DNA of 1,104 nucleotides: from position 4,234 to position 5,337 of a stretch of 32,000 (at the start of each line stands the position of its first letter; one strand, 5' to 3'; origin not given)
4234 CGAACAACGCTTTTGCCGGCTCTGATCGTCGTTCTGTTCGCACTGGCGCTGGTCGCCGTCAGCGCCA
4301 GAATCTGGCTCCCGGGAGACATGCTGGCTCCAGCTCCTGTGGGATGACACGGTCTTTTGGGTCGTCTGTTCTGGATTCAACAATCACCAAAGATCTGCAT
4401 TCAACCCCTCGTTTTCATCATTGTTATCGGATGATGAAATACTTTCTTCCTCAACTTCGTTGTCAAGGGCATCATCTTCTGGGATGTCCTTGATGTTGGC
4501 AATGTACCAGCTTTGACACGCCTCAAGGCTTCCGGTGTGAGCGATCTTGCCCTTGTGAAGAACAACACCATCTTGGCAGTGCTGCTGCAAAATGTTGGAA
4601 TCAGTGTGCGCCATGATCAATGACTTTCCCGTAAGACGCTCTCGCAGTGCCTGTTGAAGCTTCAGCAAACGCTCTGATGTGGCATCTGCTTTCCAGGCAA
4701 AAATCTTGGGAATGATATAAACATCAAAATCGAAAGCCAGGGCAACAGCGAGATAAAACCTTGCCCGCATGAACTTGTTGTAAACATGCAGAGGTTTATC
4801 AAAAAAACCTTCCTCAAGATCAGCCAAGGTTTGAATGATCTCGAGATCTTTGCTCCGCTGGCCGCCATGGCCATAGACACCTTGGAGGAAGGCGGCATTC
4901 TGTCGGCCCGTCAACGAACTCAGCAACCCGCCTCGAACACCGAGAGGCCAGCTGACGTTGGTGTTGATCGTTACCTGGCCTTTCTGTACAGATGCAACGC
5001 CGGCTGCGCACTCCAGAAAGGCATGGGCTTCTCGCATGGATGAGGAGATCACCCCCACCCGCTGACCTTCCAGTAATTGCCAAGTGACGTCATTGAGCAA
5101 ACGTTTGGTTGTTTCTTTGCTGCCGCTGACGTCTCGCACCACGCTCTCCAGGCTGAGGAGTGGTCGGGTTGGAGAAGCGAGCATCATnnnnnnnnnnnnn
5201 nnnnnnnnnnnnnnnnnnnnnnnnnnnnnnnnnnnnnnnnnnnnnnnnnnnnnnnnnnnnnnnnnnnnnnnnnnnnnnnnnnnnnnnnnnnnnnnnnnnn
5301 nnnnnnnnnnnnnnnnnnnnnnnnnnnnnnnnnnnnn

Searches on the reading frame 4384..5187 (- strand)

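Call 6: search_protein_families(library=pfam, proteins=[window:4384-5187:-], max_evalue=0.01)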
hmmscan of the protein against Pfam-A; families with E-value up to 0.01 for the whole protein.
window:4384-5187:- (267 aa): 0 families

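Call 25: search_protein_families(library=ncbifam, proteins=[window:4384-5187:-], max_evalue=0.01)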
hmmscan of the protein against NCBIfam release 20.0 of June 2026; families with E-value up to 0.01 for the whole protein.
window:4384-5187:- (267 aa): 9 families
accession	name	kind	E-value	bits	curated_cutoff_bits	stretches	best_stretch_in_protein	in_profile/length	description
NF050108.1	galactan_ABC_ATP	equivalog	2.6e-12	46.4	400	1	29-227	43-239/244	galactan export ABC transporter ATP-binding subunit Wzt/RfbE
NF011724.0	PRK15177.1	equivalog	5.1e-11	42.4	313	1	43-221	33-205/231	Vi polysaccharide ABC transporter ATP-binding protein VexC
NF010065.0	PRK13545.1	equivalog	1.4e-09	37.1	538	1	30-234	39-240/549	teichoic acids export protein ATP-binding subunit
NF010066.0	PRK13546.1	equivalog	1.5e-08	34.3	320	1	23-235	32-241/264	teichoic acids export ABC transporter ATP-binding subunit TagH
NF008409.0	PRK11231.1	equivalog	4.2e-05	23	375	1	134-222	137-223/255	Fe(3+) dicitrate ABC transporter ATP-binding protein FecE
TIGR00968.1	3a0106s01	subfamily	0.00014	21.5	342.75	1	29-222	14-216/237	sulfate ABC transporter ATP-binding protein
TIGR02769.1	nickel_nikE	equivalog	0.0033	16.9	332.55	0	169-218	184-232/265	nickel import ATP-binding protein NikE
TIGR02314.1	ABC_MetN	equivalog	0.0073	15.3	499.7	0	142-222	147-226/343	methionine ABC transporter ATP-binding protein MetN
NF007739.0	PRK10419.1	subfamily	0.0074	15.9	354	0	145-220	161-235/268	nickel ABC transporter ATP-binding protein NikE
